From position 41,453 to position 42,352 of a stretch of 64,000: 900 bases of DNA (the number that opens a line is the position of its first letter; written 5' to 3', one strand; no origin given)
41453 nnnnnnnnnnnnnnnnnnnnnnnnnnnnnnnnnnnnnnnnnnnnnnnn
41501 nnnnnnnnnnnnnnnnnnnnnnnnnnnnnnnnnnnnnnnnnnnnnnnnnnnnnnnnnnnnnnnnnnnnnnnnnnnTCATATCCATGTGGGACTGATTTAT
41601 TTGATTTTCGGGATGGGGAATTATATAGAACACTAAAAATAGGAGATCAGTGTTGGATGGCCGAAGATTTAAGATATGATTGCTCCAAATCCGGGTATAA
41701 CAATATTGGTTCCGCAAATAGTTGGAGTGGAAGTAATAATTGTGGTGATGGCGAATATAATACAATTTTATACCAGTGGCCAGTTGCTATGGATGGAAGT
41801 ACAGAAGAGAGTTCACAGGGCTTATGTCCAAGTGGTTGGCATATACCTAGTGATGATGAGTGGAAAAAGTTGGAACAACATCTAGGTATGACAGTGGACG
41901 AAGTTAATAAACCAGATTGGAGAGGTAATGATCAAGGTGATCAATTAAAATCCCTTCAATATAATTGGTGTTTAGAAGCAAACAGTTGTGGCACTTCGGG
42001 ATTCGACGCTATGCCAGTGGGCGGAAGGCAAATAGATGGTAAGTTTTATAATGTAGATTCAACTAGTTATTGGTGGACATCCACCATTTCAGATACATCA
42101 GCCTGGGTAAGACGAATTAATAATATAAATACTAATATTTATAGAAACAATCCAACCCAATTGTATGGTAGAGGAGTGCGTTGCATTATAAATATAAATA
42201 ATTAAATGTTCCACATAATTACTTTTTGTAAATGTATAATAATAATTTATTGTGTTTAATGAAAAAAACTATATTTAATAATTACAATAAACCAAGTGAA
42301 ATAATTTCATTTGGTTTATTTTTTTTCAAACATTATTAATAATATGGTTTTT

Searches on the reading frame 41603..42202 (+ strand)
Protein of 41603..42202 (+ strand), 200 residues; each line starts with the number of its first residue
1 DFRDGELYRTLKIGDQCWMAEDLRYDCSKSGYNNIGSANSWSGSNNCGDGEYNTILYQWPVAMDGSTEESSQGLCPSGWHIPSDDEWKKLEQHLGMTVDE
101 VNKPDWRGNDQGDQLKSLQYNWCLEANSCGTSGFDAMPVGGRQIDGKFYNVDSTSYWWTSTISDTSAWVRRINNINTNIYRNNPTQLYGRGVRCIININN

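Call 68: search_solved_structures(query=window:41603-42202:+, max_evalue=1, show_alignments=2)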
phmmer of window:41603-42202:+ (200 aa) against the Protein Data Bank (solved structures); distinct sequences matched with E-value up to 1: 0.
